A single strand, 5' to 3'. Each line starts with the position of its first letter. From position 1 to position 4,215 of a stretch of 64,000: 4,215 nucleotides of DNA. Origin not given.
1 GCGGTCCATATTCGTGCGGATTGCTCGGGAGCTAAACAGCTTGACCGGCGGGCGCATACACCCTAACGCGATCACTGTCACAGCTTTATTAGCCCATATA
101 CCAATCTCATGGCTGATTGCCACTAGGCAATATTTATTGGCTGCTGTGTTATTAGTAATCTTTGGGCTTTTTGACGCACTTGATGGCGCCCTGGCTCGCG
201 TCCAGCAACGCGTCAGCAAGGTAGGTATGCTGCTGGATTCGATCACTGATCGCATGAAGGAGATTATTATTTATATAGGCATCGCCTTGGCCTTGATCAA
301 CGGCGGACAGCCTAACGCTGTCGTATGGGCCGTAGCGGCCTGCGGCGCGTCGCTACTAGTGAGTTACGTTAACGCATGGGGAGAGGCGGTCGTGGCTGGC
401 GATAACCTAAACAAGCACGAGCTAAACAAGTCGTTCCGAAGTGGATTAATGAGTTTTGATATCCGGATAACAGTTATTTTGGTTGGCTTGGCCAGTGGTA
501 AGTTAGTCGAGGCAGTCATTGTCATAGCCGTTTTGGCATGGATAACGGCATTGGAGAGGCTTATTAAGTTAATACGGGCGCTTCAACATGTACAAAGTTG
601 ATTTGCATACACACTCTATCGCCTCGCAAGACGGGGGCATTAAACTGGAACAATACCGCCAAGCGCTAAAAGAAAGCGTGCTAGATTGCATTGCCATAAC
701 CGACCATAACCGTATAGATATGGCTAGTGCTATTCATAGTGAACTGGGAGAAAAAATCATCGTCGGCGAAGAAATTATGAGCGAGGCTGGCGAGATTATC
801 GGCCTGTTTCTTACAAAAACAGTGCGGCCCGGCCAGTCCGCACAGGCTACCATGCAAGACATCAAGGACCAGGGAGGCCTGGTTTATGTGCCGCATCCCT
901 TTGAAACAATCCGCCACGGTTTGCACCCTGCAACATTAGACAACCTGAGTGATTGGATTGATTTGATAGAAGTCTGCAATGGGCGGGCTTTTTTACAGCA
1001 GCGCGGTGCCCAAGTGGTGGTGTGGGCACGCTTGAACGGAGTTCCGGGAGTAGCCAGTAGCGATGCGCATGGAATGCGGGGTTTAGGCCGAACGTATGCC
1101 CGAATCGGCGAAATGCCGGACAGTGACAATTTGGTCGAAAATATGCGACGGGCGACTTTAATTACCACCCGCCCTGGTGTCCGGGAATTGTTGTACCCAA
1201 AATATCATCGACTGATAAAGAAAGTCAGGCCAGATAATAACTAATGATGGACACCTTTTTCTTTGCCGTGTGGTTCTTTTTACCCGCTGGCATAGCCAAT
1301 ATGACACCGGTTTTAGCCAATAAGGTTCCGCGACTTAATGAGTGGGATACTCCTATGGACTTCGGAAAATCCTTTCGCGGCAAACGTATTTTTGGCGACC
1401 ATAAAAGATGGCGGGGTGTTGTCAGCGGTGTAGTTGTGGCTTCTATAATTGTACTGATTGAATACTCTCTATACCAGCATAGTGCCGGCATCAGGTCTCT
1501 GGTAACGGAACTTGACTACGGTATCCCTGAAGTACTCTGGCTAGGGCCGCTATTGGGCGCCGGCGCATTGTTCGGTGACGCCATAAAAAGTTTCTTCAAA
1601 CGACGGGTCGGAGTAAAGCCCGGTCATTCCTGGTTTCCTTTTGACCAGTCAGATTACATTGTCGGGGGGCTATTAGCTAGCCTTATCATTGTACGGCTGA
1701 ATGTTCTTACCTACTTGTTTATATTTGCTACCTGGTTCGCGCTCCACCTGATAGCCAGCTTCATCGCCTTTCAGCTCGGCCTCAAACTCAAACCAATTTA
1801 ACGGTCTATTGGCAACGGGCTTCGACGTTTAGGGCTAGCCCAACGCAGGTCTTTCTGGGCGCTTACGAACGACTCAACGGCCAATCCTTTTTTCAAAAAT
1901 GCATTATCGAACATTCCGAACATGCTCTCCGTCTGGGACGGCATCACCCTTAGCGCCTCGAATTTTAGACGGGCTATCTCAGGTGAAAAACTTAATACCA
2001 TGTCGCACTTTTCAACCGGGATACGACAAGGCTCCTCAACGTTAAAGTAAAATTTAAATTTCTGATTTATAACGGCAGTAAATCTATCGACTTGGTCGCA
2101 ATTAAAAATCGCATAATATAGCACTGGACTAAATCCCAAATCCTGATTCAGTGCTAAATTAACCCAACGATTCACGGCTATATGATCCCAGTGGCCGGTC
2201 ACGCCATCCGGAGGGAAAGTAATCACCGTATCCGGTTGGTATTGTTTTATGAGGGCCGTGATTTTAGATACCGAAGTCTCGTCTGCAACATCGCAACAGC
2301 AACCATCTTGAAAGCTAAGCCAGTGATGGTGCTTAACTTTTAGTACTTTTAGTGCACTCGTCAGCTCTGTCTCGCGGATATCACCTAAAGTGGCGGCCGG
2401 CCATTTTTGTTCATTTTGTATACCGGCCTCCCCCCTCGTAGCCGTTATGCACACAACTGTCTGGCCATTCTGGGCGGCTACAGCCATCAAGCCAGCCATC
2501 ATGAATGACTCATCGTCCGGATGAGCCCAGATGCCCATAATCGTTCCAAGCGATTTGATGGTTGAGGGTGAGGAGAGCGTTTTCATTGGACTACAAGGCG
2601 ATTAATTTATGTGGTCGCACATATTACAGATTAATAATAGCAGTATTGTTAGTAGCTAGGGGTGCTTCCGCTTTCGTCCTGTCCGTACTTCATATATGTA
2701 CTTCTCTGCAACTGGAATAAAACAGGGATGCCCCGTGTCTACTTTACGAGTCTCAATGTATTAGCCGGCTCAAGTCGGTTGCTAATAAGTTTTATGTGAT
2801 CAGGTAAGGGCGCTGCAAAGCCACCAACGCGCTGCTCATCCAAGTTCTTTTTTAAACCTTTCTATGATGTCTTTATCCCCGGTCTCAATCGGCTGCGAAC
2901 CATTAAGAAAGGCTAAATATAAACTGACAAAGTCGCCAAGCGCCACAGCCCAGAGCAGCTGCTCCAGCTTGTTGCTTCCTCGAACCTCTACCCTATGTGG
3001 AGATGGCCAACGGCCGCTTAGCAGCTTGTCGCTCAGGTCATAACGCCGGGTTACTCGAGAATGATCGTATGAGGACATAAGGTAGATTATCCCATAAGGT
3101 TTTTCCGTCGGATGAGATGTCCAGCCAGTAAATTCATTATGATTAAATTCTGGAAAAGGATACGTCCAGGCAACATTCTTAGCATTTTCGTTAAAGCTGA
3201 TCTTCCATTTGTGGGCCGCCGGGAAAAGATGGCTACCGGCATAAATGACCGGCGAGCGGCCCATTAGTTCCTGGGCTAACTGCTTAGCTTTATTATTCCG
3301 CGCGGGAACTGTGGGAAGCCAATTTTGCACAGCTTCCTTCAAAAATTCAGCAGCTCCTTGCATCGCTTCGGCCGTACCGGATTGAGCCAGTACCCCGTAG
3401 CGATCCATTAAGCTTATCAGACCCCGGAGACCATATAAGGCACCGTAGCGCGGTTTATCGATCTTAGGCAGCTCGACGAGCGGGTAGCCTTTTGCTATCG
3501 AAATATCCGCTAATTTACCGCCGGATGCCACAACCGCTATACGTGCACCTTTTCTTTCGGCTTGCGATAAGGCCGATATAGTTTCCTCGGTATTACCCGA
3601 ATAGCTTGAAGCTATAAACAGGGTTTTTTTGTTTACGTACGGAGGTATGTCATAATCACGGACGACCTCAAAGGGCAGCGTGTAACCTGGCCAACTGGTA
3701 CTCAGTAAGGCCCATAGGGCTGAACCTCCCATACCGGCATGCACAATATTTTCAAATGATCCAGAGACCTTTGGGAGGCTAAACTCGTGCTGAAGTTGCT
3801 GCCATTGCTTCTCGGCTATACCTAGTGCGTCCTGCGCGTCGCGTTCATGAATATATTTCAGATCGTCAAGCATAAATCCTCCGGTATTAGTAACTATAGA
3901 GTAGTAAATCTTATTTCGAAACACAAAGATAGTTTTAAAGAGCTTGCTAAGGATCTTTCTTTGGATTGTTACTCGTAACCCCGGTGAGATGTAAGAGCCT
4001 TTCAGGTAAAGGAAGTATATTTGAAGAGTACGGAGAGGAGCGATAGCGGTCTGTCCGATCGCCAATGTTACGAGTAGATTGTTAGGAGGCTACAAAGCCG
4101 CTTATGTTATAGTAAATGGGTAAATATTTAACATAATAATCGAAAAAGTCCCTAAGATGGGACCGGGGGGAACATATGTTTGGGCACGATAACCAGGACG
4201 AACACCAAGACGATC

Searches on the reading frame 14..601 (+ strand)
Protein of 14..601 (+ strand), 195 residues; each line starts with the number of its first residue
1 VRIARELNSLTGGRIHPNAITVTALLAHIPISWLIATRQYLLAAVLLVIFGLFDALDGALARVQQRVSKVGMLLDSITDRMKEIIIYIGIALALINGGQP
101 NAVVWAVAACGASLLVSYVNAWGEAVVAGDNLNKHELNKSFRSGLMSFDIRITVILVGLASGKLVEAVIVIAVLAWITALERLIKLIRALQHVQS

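Call 64: search_protein_families(library=pfam, proteins=[window:14-601:+], max_evalue=0.0001)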
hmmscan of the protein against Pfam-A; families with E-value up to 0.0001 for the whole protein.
window:14-601:+ (195 aa): 1 family
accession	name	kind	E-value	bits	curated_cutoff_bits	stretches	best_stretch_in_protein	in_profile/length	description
PF01066.26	CDP-OH_P_transf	-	1.1e-16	62.1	22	1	16-157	3-135/152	CDP-alcohol phosphatidyltransferase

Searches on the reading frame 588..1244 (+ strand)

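Call 64: search_protein_families(library=pfam, proteins=[window:588-1244:+], max_evalue=0.0001)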
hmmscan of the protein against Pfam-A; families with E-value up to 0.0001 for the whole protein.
window:588-1244:+ (218 aa): 2 families
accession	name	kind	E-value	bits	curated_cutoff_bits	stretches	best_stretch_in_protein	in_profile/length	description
PF02811.25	PHP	-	3.8e-07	31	26.4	1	5-64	1-64/164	PHP domain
PF13263.12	PHP_C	-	1e-06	28.6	21.3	1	146-189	10-54/56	PHP-associated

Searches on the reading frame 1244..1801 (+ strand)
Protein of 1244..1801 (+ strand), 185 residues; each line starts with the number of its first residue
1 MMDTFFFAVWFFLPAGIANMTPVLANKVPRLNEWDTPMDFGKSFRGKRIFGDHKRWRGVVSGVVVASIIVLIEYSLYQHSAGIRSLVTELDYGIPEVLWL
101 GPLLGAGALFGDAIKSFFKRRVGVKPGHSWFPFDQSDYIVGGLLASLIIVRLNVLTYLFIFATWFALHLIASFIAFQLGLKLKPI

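Call 64: search_protein_families(library=pfam, proteins=[window:1244-1801:+], max_evalue=0.0001)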
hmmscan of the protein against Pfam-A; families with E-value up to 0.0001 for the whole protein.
window:1244-1801:+ (185 aa): 2 families
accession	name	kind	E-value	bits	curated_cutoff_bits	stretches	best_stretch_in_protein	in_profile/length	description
PF01864.22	CarS-like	-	7.9e-29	101.3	22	1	1-181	1-171/175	CDP-archaeol synthase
PF01148.25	CTP_transf_1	-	4.9e-07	30.3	24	1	53-125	169-231/264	Cytidylyltransferase family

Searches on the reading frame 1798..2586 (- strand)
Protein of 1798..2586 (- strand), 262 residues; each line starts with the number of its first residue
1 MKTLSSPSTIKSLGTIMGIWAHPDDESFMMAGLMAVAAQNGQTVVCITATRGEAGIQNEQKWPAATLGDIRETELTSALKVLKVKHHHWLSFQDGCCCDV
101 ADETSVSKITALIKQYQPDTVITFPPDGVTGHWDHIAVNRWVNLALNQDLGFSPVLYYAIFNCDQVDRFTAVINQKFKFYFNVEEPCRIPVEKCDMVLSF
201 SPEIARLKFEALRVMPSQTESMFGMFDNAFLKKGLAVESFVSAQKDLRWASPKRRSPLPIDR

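Call 64: search_protein_families(library=pfam, proteins=[window:1798-2586:-], max_evalue=0.0001)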
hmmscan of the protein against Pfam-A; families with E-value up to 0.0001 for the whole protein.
window:1798-2586:- (262 aa): 1 family
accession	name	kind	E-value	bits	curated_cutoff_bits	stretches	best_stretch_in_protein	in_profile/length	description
PF02585.22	PIG-L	-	5.1e-31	108.3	28.2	1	19-143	3-126/129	GlcNAc-PI de-N-acetylase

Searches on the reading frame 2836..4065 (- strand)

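Call 64: search_protein_families(library=pfam, proteins=[window:2836-4065:-], max_evalue=0.0001)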
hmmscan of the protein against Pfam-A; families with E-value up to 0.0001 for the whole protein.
window:2836-4065:- (409 aa): 1 family
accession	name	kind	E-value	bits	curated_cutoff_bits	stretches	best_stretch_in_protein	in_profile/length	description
PF10432.14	bact-PGI_C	-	1.6e-38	132.4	24.5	1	257-408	2-151/151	Bacterial phospho-glucose isomerase C-terminal SIS domain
